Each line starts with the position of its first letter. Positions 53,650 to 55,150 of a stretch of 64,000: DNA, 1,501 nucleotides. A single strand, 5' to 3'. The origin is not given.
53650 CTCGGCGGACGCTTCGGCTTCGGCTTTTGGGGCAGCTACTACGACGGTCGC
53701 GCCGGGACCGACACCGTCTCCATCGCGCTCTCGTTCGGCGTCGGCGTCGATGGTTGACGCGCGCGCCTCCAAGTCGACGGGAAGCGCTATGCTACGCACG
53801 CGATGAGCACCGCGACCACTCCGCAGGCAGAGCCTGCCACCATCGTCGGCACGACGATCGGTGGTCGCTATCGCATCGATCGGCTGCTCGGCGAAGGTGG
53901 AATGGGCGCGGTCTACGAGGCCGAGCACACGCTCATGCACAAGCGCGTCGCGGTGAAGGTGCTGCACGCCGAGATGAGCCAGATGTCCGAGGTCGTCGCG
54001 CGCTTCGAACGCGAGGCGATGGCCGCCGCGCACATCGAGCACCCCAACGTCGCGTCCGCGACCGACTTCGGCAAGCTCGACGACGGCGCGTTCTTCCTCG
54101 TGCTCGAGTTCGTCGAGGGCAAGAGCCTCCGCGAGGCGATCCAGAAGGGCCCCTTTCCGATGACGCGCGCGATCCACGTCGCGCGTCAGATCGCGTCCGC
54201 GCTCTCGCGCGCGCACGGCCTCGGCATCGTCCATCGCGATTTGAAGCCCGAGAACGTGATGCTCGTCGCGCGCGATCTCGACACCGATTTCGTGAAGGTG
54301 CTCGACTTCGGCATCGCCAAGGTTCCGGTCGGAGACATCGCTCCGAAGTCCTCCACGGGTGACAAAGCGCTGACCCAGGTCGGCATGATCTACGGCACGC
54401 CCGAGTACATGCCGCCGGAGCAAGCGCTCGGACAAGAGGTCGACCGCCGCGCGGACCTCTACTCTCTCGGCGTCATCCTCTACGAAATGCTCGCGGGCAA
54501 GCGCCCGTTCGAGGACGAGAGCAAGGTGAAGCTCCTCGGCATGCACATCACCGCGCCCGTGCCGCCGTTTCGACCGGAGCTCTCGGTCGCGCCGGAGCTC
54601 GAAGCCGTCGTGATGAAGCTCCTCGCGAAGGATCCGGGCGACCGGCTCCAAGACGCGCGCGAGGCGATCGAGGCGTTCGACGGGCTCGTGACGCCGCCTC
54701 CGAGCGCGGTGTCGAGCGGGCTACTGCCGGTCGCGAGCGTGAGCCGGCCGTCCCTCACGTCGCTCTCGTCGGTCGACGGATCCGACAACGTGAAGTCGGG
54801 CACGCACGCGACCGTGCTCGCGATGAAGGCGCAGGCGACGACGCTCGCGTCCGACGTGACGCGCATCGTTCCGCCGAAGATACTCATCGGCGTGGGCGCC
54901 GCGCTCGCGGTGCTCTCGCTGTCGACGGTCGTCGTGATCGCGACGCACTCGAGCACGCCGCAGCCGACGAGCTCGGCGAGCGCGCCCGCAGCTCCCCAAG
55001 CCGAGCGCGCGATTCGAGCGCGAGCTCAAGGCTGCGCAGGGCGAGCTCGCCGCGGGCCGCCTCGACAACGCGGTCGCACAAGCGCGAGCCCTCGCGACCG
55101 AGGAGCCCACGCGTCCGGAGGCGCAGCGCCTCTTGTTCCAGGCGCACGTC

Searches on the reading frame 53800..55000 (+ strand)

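Call 74: search_protein_families(library=pfam, max_evalue=1, proteins=[window:53800-55000:+])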
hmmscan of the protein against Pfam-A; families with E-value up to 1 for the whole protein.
window:53800-55000:+ (400 aa): 5 families
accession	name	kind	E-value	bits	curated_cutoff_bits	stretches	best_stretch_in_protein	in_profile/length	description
PF00069.31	Pkinase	-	9.4e-47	160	31.7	1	24-288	1-256/263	Protein kinase domain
PF07714.23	PK_Tyr_Ser-Thr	-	8.1e-29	101.1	23.1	1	26-283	3-249/258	Protein tyrosine and serine/threonine kinase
PF03109.22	ABC1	-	0.00043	20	22.9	1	99-174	144-215/244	ABC1 atypical kinase-like domain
PF01636.29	APH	-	0.00077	19.7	23.2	1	138-173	165-197/239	Phosphotransferase enzyme family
PF06293.20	Kdo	-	0.0065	16.4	21.3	1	99-170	93-166/207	Lipopolysaccharide kinase (Kdo/WaaP) family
